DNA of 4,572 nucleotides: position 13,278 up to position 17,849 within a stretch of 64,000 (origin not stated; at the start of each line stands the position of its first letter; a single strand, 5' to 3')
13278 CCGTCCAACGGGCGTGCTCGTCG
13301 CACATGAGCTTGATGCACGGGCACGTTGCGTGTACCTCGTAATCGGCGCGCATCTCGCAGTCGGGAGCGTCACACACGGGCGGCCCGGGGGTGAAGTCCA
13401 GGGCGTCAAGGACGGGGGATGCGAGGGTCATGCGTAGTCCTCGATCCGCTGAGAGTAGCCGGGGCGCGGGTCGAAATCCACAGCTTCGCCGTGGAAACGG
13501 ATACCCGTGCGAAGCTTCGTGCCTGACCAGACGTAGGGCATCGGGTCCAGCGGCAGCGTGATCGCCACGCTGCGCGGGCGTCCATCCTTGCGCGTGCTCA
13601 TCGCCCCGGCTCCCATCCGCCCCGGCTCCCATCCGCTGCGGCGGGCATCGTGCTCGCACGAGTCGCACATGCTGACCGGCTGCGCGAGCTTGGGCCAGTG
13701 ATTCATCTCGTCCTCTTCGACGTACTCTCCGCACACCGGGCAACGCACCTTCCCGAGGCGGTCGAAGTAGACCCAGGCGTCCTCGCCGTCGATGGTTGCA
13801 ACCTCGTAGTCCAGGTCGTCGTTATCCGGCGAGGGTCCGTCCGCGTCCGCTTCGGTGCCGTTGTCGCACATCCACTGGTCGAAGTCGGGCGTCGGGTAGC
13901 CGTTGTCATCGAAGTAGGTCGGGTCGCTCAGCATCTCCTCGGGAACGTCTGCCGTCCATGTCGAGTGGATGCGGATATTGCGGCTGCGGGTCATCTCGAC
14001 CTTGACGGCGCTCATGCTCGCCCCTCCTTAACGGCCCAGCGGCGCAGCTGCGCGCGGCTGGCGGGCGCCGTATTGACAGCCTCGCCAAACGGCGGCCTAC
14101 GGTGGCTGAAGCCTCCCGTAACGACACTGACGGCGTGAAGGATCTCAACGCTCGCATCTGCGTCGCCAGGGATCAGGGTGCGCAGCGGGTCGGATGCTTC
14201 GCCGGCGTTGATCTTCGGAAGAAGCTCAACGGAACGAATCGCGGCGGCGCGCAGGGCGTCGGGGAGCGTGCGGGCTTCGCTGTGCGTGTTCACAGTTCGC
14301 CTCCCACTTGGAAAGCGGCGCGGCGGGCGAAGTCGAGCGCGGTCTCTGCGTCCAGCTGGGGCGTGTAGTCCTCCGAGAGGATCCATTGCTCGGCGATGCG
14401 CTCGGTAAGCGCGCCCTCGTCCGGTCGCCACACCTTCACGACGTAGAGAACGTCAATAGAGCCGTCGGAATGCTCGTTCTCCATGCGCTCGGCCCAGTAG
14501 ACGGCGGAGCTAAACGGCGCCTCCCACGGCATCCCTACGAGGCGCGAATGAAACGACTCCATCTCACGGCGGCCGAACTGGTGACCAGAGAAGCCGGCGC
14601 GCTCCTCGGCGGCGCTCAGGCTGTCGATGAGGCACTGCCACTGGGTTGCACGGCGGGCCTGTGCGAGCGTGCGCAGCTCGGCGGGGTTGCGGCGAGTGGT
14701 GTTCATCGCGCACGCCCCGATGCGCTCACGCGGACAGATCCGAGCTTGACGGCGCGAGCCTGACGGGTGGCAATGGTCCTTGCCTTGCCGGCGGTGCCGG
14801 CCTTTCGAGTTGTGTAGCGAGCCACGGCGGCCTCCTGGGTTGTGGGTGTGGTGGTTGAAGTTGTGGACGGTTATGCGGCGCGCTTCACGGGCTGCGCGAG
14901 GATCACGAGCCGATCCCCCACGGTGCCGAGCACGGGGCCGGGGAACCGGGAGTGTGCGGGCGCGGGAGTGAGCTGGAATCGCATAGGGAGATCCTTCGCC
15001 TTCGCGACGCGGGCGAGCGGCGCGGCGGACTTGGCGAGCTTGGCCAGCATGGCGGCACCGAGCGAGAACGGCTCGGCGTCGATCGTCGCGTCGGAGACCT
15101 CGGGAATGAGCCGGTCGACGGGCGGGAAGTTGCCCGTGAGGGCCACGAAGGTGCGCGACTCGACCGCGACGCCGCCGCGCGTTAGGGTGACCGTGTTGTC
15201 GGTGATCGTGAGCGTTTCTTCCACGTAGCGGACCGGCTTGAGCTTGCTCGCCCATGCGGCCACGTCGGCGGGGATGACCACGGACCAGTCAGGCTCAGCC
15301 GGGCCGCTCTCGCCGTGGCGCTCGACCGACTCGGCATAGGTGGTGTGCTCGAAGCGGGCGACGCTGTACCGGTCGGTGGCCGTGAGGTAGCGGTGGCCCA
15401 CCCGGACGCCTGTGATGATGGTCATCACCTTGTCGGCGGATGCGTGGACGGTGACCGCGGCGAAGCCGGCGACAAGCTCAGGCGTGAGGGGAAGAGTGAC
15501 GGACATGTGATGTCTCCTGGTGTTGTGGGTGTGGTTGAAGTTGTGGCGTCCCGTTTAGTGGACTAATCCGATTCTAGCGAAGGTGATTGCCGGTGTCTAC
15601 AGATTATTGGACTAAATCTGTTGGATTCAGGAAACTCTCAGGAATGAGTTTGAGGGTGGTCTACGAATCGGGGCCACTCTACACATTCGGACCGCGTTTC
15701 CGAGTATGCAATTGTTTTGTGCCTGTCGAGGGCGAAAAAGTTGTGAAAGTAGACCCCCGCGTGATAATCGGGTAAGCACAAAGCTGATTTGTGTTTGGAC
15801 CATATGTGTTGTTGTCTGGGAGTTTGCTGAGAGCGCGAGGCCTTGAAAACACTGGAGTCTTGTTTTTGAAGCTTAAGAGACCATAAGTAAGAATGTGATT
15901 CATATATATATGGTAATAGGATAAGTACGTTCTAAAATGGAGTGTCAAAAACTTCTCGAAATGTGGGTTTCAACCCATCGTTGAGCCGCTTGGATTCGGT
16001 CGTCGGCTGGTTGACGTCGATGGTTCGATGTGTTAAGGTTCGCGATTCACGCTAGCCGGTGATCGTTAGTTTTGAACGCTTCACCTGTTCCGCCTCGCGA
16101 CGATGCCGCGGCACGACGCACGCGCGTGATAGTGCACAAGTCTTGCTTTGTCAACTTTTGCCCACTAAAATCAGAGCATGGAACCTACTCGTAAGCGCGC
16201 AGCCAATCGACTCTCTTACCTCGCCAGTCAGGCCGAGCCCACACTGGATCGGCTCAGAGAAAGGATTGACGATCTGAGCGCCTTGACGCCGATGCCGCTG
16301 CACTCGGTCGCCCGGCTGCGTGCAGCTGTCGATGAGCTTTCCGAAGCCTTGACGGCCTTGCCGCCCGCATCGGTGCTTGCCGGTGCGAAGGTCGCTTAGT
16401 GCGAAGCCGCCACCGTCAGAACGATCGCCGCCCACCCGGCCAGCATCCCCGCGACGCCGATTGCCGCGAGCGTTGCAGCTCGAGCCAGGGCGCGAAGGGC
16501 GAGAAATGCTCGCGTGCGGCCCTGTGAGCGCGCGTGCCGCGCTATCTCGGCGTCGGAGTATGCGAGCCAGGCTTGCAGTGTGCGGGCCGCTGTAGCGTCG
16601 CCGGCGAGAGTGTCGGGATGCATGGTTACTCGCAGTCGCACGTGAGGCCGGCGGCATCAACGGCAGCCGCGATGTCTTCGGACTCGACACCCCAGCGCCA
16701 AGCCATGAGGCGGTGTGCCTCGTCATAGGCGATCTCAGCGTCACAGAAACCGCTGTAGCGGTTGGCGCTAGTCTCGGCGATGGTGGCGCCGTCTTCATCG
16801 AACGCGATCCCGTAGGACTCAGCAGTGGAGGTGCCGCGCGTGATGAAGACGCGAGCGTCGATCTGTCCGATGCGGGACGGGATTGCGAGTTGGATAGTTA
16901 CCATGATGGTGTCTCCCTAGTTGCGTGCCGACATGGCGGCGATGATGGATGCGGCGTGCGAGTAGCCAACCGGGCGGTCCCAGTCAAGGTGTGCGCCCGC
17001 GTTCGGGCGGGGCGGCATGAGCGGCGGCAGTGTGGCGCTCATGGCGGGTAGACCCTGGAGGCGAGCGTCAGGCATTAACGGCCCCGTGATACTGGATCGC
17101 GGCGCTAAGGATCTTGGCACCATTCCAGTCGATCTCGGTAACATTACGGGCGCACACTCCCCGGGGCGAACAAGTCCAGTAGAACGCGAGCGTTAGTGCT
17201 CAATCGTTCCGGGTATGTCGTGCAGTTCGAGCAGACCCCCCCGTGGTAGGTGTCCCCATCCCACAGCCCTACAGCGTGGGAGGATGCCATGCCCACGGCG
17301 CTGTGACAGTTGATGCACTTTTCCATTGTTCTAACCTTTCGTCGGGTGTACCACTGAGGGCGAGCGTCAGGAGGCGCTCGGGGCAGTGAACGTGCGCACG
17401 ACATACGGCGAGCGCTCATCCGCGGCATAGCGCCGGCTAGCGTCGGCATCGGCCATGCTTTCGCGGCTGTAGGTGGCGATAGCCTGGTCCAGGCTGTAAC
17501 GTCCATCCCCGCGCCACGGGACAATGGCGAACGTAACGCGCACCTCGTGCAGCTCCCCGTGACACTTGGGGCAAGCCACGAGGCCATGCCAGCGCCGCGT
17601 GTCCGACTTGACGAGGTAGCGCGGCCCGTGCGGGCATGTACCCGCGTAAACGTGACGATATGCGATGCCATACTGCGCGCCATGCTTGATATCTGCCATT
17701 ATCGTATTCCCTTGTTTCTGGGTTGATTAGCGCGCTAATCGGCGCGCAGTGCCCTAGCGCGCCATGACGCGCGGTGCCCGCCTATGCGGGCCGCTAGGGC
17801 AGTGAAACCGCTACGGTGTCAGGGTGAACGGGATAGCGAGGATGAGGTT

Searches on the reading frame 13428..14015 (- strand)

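Call 20: search_protein_families(library=pfam, proteins=[window:13428-14015:-], max_evalue=0.05)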
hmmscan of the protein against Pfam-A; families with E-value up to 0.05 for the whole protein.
window:13428-14015:- (195 aa): 1 family
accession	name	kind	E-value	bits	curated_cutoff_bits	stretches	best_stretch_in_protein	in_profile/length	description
PF14354.12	Lar_restr_allev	-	0.023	15.4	28.6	1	92-122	6-33/58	Restriction alleviation protein Lar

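Call 21: search_protein_families(library=phrogs, proteins=[window:13428-14015:-], max_evalue=0.01)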
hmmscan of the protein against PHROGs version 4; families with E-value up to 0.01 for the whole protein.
window:13428-14015:- (195 aa): 0 families

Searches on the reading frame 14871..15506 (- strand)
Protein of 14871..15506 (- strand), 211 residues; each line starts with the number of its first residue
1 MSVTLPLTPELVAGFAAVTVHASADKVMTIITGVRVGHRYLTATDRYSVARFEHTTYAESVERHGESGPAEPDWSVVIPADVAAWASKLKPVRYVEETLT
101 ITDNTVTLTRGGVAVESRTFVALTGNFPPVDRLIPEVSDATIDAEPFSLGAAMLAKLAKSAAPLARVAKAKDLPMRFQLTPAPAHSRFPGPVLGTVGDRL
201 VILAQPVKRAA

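Call 20: search_protein_families(library=pfam, proteins=[window:14871-15506:-], max_evalue=0.05)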
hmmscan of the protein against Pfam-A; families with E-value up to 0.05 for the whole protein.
window:14871-15506:- (211 aa): 0 families

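Call 21: search_protein_families(library=phrogs, proteins=[window:14871-15506:-], max_evalue=0.01)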
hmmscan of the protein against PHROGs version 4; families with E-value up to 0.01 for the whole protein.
window:14871-15506:- (211 aa): 2 families
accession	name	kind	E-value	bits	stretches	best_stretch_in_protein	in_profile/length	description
phrog_947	-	DNA, RNA and nucleotide metabolism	9.3e-10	39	1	9-166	133-273/368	DNA polymerase processivity factor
phrog_3007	-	DNA, RNA and nucleotide metabolism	1.4e-07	32.5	1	17-165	13-147/190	RusA-like Holliday junction resolvase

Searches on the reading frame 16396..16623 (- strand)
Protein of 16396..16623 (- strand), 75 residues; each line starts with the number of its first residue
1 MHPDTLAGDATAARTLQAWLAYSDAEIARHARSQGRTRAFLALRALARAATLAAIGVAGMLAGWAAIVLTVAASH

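Call 65: search_protein_families(library=pfam, proteins=[window:16396-16623:-], max_evalue=0.01)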
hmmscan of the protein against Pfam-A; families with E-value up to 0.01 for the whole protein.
window:16396-16623:- (75 aa): 1 family
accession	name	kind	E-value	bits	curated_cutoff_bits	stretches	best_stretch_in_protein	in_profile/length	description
PF11239.13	DUF3040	-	0.001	19.7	24.7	1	15-71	13-72/84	Protein of unknown function (DUF3040)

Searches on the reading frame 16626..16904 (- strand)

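Call 20: search_protein_families(library=pfam, proteins=[window:16626-16904:-], max_evalue=0.05)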
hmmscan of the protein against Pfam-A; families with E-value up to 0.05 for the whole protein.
window:16626-16904:- (92 aa): 1 family
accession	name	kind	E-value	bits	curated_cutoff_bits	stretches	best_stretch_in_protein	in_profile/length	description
PF10905.13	DUF2695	-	0.0034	17.9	25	0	73-92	30-49/53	Protein of unknown function (DUF2695)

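Call 21: search_protein_families(library=phrogs, proteins=[window:16626-16904:-], max_evalue=0.01)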
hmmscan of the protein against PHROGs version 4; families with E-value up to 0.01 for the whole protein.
window:16626-16904:- (92 aa): 0 families

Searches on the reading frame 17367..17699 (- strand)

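Call 20: search_protein_families(library=pfam, proteins=[window:17367-17699:-], max_evalue=0.05)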
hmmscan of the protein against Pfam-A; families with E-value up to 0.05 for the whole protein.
window:17367-17699:- (110 aa): 0 families

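Call 21: search_protein_families(library=phrogs, proteins=[window:17367-17699:-], max_evalue=0.01)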
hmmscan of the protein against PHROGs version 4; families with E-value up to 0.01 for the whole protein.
window:17367-17699:- (110 aa): 1 family
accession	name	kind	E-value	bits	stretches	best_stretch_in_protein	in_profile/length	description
phrog_4958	-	unknown function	3.6e-09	37.6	1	42-103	36-97/100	-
